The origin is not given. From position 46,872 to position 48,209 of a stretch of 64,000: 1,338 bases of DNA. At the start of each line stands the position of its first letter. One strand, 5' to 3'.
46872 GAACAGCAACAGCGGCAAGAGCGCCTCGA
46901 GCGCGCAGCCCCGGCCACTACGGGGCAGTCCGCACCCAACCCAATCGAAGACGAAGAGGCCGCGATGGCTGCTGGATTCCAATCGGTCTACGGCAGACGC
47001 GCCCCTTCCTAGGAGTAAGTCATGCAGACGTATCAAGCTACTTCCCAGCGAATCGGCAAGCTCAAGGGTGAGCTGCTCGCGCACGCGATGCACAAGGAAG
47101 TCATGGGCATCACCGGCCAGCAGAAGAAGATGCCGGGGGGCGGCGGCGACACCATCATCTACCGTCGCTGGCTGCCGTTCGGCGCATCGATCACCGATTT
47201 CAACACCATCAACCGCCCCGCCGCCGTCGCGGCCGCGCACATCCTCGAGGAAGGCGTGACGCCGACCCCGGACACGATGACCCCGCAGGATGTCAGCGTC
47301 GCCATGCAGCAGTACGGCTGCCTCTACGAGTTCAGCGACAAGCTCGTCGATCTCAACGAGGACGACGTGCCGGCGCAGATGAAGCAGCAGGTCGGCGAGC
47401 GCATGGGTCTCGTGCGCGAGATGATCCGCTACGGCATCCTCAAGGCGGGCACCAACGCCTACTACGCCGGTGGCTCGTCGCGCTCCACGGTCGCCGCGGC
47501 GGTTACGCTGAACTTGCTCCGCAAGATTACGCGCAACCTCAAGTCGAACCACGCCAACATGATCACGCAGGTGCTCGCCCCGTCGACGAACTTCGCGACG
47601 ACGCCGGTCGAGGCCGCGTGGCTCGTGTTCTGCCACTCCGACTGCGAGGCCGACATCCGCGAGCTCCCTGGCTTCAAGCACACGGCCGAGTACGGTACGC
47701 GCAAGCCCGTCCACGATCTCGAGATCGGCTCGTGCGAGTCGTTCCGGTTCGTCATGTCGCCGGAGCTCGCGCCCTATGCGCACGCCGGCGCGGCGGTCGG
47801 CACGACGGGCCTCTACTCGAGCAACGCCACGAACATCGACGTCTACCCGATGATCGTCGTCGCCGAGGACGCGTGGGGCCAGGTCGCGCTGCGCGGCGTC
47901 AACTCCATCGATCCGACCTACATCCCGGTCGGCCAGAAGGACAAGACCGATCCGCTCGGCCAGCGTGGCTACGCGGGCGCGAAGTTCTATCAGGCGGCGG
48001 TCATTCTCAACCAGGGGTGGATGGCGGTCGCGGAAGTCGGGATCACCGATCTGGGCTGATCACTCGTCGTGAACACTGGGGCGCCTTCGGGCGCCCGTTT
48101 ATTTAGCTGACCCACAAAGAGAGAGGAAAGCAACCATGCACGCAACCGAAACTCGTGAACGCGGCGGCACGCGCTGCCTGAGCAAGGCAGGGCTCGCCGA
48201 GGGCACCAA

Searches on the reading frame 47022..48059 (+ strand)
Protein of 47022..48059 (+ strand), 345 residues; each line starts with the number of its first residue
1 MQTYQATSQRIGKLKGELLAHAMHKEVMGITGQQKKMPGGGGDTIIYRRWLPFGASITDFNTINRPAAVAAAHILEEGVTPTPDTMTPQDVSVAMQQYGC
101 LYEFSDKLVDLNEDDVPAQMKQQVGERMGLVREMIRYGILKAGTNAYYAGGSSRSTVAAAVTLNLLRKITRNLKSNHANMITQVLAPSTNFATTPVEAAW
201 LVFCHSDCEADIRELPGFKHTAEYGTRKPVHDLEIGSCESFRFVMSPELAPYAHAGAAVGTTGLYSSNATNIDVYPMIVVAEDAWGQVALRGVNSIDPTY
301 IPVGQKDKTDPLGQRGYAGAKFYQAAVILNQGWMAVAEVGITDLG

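Call 99: search_protein_families(library=phrogs, proteins=[window:47022-48059:+], max_evalue=0.001)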
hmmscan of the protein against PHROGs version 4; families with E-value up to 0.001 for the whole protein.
window:47022-48059:+ (345 aa): 1 family
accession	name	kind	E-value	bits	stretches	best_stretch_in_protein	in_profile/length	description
phrog_1357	-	head and packaging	1.8e-63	215.7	1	13-342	36-347/356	major head protein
